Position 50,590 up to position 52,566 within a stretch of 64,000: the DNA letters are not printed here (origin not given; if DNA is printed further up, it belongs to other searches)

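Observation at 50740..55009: Candidate undescribed defence operon: GHKL ATPase + unknown + HEPN-like + adenine MTase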

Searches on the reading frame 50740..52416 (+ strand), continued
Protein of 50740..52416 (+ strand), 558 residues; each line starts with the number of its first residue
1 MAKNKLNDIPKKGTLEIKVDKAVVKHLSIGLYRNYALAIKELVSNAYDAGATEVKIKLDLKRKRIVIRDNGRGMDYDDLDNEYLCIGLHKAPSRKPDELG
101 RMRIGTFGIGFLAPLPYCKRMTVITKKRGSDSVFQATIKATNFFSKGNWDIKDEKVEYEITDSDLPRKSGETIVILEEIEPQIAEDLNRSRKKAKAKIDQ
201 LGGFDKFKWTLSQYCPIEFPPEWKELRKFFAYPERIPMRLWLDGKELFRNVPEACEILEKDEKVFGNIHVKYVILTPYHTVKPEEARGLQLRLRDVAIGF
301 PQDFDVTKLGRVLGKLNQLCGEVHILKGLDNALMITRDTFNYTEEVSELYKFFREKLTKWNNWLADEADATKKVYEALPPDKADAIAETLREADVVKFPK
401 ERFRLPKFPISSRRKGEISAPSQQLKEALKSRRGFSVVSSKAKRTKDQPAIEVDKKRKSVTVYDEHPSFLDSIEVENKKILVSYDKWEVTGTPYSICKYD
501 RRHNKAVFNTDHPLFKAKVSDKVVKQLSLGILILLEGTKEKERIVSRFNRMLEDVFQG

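Call 21: find_related_loci(query=A1, collection=genome_contigs, flank=8000)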
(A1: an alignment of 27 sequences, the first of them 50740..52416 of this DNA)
Query A1 (558 aa) in genome_contigs; peptide patterns used: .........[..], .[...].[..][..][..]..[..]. (x = any residue, [..] = any of these).
73 stretches matched a pattern; 19 encode a relative of the query (tblastn E <= 1e-3); 18 distinct loci.
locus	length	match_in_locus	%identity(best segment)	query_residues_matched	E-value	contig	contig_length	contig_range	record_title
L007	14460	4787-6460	90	1-558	0e+0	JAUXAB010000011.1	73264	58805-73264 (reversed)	MAG: Phycisphaerae bacterium isolate CSMAG_2751 CSMAG_2751_k141_500131_length_73264_cov_33.0000, whole genome shotgun se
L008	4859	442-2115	89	1-558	0e+0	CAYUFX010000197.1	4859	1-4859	MAG TPA_asm: uncultured Pirellulales bacterium isolate binchicken_co89_457 genome assembly, contig: NODE_38360_length_48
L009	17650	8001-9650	61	11-558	0e+0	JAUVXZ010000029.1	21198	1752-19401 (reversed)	MAG: Pseudomonadota bacterium isolate CSMAG_1229 CSMAG_1229_k141_153665_length_21198_cov_9.8889, whole genome shotgun se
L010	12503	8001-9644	57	11-556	0e+0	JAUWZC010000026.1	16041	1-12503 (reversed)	MAG: Desulfobacteraceae bacterium isolate CSMAG_2726 CSMAG_2726_k141_858303_length_16041_cov_48.1362, whole genome shotg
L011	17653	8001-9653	57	9-558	0e+0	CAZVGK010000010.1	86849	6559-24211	MAG TPA_asm: uncultured Gemmatimonadota bacterium isolate binchicken_co211_282 genome assembly, contig: NODE_99_length_8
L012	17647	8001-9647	52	11-557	0e+0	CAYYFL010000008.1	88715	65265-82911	MAG TPA_asm: uncultured Planctomycetia bacterium isolate binchicken_co20_28 genome assembly, contig: NODE_691_length_887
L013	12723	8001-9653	50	11-558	0e+0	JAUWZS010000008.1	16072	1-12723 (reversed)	MAG: Candidatus Aenigmatarchaeota archaeon isolate CSMAG_2742 CSMAG_2742_k141_130331_length_16072_cov_22.4015, whole gen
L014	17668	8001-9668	51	5-558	0e+0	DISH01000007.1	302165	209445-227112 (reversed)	MAG TPA_asm: Candidatus Omnitrophica bacterium UBA6215 UBA6215_contig_1665, whole genome shotgun sequence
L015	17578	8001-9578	46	13-535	3e-158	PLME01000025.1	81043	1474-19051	MAG: Dehalococcoidia bacterium isolate fen_1075 73.20120800_E3S.24_contig_5482, whole genome shotgun sequence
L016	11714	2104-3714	49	7-540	3e-174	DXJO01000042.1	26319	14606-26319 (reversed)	MAG TPA_asm: Candidatus Thorarchaeota archaeon isolate MAG_9 k127_219000, whole genome shotgun sequence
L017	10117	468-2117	42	11-555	6e-130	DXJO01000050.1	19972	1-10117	MAG TPA_asm: Candidatus Thorarchaeota archaeon isolate MAG_9 k127_258048, whole genome shotgun sequence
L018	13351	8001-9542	44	17-525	8e-129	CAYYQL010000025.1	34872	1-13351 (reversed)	MAG TPA_asm: uncultured archaeon isolate SRP141376_co1_28 genome assembly, contig: NODE_2870_length_34872_cov_75.508660,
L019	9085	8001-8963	60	17-339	9e-128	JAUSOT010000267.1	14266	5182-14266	MAG: Candidatus Cloacimonadales bacterium isolate E21_maxbin.083 E21_k141_365646, whole genome shotgun sequence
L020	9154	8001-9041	55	12-358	9e-126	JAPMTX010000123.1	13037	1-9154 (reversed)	MAG: Candidatus Methanoperedens sp. isolate LC 1 LC_0.1_scaffold_3020, whole genome shotgun sequence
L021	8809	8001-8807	64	26-296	5e-112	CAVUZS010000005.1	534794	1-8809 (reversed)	MAG: uncultured Chloroflexia bacterium isolate MFD04492.bin.2.97 genome assembly, contig: contig_23574, whole genome sho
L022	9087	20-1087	47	203-556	4e-86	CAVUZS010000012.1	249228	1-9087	MAG: uncultured Chloroflexia bacterium isolate MFD04492.bin.2.97 genome assembly, contig: contig_31823, whole genome sho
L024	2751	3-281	54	178-270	5e-26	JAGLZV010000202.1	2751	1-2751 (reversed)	MAG: Methanophagales archaeon isolate RS_14_10 ZL355.bin.10.fa_202, whole genome shotgun sequence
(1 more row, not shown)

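Call 29: search_solved_structures(query=A1, max_evalue=0.1, show_alignments=1)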
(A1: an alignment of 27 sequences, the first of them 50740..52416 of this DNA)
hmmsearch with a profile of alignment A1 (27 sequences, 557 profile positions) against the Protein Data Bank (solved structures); distinct sequences matched with E-value up to 0.1: 154 (the best 60 are shown).
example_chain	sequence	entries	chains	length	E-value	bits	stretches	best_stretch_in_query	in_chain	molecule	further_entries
7u4c_A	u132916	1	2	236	3.8e-08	35.7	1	45-128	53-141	Chaperone protein HtpG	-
3ied_A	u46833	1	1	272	1.4e-07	33.8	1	50-129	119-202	Heat shock protein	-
2esa_A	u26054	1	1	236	7.8e-07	31.3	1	21-132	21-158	Endoplasmin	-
1tbw_A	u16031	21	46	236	1.1e-06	30.8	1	21-132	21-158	Endoplasmin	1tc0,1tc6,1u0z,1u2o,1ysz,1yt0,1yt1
5in9_A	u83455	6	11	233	1.3e-06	30.6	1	22-132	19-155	Endoplasmin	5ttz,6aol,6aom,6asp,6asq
1ea6_A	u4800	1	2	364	1.4e-06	30.5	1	31-107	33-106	PMS1 PROTEIN HOMOLOG 2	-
1h7s_A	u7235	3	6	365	1.4e-06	30.5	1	31-107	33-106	PMS1 PROTEIN HOMOLOG 2 | MISMATCH REPAIR ENDONUCLEASE PMS2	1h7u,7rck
6mfq_A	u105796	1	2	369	1.4e-06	30.5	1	31-107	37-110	Mismatch repair endonuclease PMS2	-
9s89_A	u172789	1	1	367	1.4e-06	30.5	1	31-107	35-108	Mismatch repair endonuclease PMS2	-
7rcb_A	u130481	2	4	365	1.5e-06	30.4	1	31-107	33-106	Mismatch repair endonuclease PMS2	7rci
1yt2_A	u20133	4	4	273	1.7e-06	30.2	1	21-132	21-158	Endoplasmin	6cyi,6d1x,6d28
7ull_A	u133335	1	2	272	1.8e-06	30.2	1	21-132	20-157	Endoplasmin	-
4nh9_A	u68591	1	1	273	1.8e-06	30.2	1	21-132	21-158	Endoplasmin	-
1qy8_A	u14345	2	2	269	1.9e-06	30.1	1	22-132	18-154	Endoplasmin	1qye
2ior_A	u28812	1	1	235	2.4e-06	29.7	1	23-128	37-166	Chaperone protein htpG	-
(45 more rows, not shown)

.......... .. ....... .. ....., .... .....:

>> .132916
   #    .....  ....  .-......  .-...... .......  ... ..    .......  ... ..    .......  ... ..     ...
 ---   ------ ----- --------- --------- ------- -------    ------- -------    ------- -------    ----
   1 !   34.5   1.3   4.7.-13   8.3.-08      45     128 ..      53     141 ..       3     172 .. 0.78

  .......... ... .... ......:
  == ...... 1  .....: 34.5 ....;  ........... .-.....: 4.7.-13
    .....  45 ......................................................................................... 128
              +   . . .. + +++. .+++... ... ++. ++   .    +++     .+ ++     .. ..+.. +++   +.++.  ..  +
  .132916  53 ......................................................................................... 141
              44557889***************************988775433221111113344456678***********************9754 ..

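Call 53: search_protein_families(library=pfam, alignment_id=A1, max_evalue=1)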
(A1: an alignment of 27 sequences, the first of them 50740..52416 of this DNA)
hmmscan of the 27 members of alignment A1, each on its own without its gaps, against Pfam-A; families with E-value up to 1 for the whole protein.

A. member 1, window:50740-52416:+ (558 aa): 5 families
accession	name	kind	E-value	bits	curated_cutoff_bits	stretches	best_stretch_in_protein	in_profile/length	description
PF13589.12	HATPase_c_3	-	1.5e-22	80.5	25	1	36-155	4-120/137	Histidine kinase-, DNA gyrase B-, and HSP90-like ATPase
PF02518.31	HATPase_c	-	9.4e-07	29.7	26.4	1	37-87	8-56/111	Histidine kinase-, DNA gyrase B-, and HSP90-like ATPase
PF25794.1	SACS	-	0.001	19.3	32.8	1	32-64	15-46/247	Sacsin domain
PF13581.12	HATPase_c_2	-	0.065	13.7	27.4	1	30-80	27-85/127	Histidine kinase-like ATPase domain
PF21157.2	DksA_N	-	0.08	13.7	27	1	351-376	3-28/71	DnaK suppressor protein DksA, N-terminal domain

B. families by the number of members that match (of 27 scanned): 18 families
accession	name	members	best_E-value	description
PF13589.12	HATPase_c_3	27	2e-23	Histidine kinase-, DNA gyrase B-, and HSP90-like ATPase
PF02518.31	HATPase_c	27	3.1e-08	Histidine kinase-, DNA gyrase B-, and HSP90-like ATPase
PF25794.1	SACS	27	1.9e-05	Sacsin domain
PF23763.2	Beta-barrel_GLAA-B_I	3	0.022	GLAA-B beta-barrel domain I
PF13581.12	HATPase_c_2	2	0.065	Histidine kinase-like ATPase domain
PF23735.1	KIF9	1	0.031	Kinesin-like protein KIF9 domain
PF00707.27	IF3_C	1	0.054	Translation initiation factor IF-3, C-terminal domain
PF15601.11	Imm70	1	0.055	Immunity protein 70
PF21157.2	DksA_N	1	0.08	DnaK suppressor protein DksA, N-terminal domain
PF02561.19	FliS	1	0.089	Flagellar protein FliS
PF09891.15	DUF2118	1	0.11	Uncharacterized protein conserved in archaea (DUF2118)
PF25792.1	BREX_BrxC_helical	1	0.13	BREX ATP-binding protein BrxC alpha helical domain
PF13218.11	DUF4026_N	1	0.17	Protein of unknown function (DUF4026) N-terminal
PF22642.1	MinC_N_1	1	0.17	Cell-division inhibitor MinC, N-terminal domain-like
PF25335.1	GRDP_C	1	0.2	Glycine Rich Domain Protein C-terminal domain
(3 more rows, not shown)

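Call 59: search_dna_similar(query=window:50740-52416:+, collection=plasmids, mode=protein, max_rows=15)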
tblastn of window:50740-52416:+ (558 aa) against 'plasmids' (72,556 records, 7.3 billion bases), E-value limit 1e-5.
Records with a match: 32; places in all: 32; records where one place covers at least 80% of the query: 0.
Best place of each record, by identity: <60% 32.
By first word of the organism name: Rhizobium 8; Burkholderia 4; Pseudomonas 3; Neisseria 2; Hymenobacter 1; Agrobacterium 1; Pantoea 1; Mycolicibacterium 1; Pseudanabaena 1; Rubrobacter 1; and 9 more.
By predicted mobility (MOB-suite, as given by PLSDB): non-mobilizable 17; conjugative 12; mobilizable 3.
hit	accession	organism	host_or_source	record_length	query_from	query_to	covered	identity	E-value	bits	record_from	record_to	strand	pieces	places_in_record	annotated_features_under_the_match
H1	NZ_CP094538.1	Hymenobacter monticola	Single cell,a pond on the Huanglong ...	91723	14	232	39%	28.0%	2e-6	59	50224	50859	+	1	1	ATP-binding protein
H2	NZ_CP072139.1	Agrobacterium sp. S7/73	Phyla canescens,cell culture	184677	23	228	37%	28.6%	5e-6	57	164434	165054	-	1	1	ATP-binding protein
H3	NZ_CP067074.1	Rhizobium sp. AB2/73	Phyla canescens,cell culture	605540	23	228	37%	28.6%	5e-6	57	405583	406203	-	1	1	ATP-binding protein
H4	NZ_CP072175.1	Rhizobium sp. AB2/73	Phyla canescens,cell culture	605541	23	228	37%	28.6%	5e-6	57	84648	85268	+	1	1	ATP-binding protein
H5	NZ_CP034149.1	Pantoea agglomerans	whole organism,Poland, Warsaw area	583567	23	175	27%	33.3%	9e-11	73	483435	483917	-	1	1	ATP-binding protein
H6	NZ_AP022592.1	Mycolicibacterium arabiense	-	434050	15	170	28%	31.2%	7e-8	63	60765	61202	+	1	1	ATP-binding protein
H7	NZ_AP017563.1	Pseudanabaena sp. ABRG5-3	-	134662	15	175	29%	29.0%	4e-7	61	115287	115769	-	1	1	sensor histidine kinase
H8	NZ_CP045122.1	Rubrobacter marinus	single pure culture,marine sediment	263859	2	135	24%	34.3%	1e-11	76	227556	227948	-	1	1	ATP-binding protein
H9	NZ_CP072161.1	Rhizobium sp. B230/85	Himalayan blackberry,cell culture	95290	38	204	30%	27.1%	4e-7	61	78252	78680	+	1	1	ATP-binding protein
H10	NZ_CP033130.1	Acinetobacter wuhouensis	Culture,Sewage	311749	11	149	25%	32.1%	4e-12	77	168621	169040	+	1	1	ATP-binding protein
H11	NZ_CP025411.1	Paracoccus tegillarcae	Tegillarca granosa,single cell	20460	18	133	21%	38.5%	2e-7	62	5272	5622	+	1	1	ATP-binding protein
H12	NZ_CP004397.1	Celeribacter indicus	-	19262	18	133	21%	37.6%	4e-7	61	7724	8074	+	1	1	ATP-binding protein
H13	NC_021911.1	Rhizobium etli bv. mimosae str. Mim1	Mimosa affinis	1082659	16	183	30%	25.9%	2e-6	59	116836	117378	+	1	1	record has no annotation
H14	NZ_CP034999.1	Rhizobium acidisoli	Phaseolus vulgaris,root nodule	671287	9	134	23%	33.3%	6e-10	70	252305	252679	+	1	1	ATP-binding protein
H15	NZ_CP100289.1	Burkholderia glumae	cell culture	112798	12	133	22%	34.1%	5e-12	77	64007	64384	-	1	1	ATP-binding protein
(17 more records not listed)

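Call 90: search_protein_families(library=padloc, alignment_id=A7, max_evalue=0.00001)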
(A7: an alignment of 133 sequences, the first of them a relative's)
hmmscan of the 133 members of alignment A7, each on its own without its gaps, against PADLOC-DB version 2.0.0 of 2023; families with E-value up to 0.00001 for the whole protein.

A. member 1, L001:627-1187:- (186 aa): 0 families

B. families by the number of members that match (of 133 scanned): 358 families (the first 25 are shown)
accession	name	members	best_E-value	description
PDLC04134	mad2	9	1.3e-21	mads_2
PDLC03371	MTase_II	7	4.4e-102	Type II methyltransferase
PDLC03353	MTase_II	7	1.4e-95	Type II methyltransferase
PDLC03216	MTase_II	7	4.8e-84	Type II methyltransferase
PDLC03350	MTase_II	7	2.5e-62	Type II methyltransferase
PDLC03299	MTase_II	7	2e-57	Type II methyltransferase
PDLC03339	MTase_II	7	1.8e-54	Type II methyltransferase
PDLC03320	MTase_II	7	2.9e-48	Type II methyltransferase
PDLC03387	MTase_II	7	2.4e-36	Type II methyltransferase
PDLC03260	MTase_II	7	3.6e-28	Type II methyltransferase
PDLC03238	MTase_II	7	3e-26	Type II methyltransferase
PDLC03228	MTase_II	7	1.8e-20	Type II methyltransferase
PDLC03327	MTase_II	6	1.5e-106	Type II methyltransferase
PDLC03738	oMTase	6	1.1e-77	orphan methyltransferase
PDLC03354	MTase_II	6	1.3e-64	Type II methyltransferase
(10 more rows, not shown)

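Call 91: search_protein_families(library=pfam, alignment_id=A7, max_evalue=0.00001)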
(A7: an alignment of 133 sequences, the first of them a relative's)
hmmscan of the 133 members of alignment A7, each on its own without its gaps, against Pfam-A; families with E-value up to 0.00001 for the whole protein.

A. member 1, L001:627-1187:- (186 aa): 1 family
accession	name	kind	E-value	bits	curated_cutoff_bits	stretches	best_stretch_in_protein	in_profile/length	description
PF00574.28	CLP_protease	-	5.8e-11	43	20.2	1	10-173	18-179/182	Clp protease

B. families by the number of members that match (of 133 scanned): 119 families (the first 25 are shown)
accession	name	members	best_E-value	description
PF01555.25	N6_N4_Mtase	7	1.2e-64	DNA methylase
PF04851.21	ResIII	3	8.2e-38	Type III restriction enzyme, res subunit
PF03235.19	GmrSD_N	3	5.4e-32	GmrSD restriction endonuclease, N-terminal domain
PF04002.20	RadC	2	3.2e-45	RadC-like JAB domain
PF12705.13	PDDEXK_1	2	1.2e-29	PD-(D/E)XK nuclease superfamily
PF00589.27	Phage_integrase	2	1.5e-29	Phage integrase family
PF20582.4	UPF0758_N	2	4.6e-29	UPF0758 N-terminal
PF17957.7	Big_7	2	3.4e-22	Bacterial Ig domain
PF18766.7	SWI2_SNF2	2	1.3e-17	SWI2/SNF2 ATPase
PF01909.29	NTP_transf_2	2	2.8e-12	Nucleotidyltransferase domain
PF00270.35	DEAD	2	1.7e-11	DEAD/DEAH box helicase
PF08241.18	Methyltransf_11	2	7.1e-11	Methyltransferase domain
PF13941.12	MutL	1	2.6e-131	MutL protein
PF20539.3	DUF6754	1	1.5e-119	Domain of unknown function (DUF6754)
PF00291.31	PALP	1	2.2e-84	Pyridoxal-phosphate dependent enzyme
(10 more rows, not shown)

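Call 99: find_related_loci(query=A1, collection=viral_contigs, flank=8000)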
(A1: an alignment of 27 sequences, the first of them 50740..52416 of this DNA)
Query A1 (558 aa) in viral_contigs; peptide patterns used: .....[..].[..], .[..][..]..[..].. (x = any residue, [..] = any of these).
56 stretches matched a pattern; 26 encode a relative of the query (tblastn E <= 1e-3); 26 distinct loci.
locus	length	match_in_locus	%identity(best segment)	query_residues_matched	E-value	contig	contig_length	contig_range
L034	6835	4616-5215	30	14-194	8e-17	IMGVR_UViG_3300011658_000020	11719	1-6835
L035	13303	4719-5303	32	14-188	1e-16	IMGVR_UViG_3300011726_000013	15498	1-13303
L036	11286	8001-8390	33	8-134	1e-16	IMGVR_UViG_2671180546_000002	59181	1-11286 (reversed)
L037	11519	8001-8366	34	17-135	3e-16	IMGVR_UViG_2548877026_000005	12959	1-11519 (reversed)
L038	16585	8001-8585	29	14-188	1e-15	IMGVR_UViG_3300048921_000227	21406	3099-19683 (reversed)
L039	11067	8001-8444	33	15-154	1e-15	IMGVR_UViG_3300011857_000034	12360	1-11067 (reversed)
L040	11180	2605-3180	30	17-192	5e-15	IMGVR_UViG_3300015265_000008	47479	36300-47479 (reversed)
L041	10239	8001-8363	37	15-129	4e-15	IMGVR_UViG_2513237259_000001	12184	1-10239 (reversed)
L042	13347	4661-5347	30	1-205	1e-14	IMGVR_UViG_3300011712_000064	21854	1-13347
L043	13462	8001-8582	30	17-191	1e-14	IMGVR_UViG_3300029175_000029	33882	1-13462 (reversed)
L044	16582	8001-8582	30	17-191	2e-14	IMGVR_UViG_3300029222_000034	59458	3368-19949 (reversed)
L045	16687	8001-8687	30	1-205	4e-14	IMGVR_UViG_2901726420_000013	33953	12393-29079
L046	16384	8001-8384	37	16-125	3e-13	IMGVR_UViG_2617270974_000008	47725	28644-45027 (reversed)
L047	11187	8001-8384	37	16-125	3e-13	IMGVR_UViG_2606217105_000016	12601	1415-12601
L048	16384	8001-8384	37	16-125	3e-13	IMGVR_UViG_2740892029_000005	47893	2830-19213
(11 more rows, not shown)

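Call 101: find_related_loci(query=A1, collection=metagenome_contigs, flank=7000)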
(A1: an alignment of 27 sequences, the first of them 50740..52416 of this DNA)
Query A1 (558 aa) in metagenome_contigs; peptide patterns used: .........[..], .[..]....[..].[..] (x = any residue, [..] = any of these).
251 stretches matched a pattern; 62 encode a relative of the query (tblastn E <= 1e-3); 60 distinct loci.
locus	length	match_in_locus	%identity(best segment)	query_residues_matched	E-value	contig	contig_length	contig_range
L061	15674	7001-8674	89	1-558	0e+0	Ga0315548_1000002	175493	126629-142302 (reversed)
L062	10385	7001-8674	89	1-558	0e+0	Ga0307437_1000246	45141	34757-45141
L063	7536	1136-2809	68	1-558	0e+0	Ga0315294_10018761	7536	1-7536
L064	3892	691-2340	68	8-557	0e+0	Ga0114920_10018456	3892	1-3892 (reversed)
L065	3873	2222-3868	68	1-549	0e+0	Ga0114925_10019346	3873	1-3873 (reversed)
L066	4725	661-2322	65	4-557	0e+0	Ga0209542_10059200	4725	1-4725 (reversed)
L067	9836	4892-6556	66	1-556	0e+0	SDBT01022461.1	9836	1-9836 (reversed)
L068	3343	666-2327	64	4-557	0e+0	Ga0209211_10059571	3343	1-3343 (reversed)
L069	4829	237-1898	64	4-557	0e+0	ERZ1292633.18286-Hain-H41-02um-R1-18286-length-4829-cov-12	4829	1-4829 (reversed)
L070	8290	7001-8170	89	1-390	0e+0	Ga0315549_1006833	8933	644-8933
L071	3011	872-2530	59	9-558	0e+0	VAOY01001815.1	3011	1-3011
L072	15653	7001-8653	57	9-558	0e+0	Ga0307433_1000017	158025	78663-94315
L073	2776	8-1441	64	81-558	0e+0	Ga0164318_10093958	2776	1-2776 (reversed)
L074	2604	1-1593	57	31-558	0e+0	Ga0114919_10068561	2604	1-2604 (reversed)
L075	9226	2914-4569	53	9-558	0e+0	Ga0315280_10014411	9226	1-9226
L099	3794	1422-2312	77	1-297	5e-155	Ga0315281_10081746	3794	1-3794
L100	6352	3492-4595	58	9-375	5e-143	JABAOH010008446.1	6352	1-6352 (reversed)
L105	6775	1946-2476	87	1-175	1e-93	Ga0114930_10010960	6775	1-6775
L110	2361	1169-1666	65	5-170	7e-68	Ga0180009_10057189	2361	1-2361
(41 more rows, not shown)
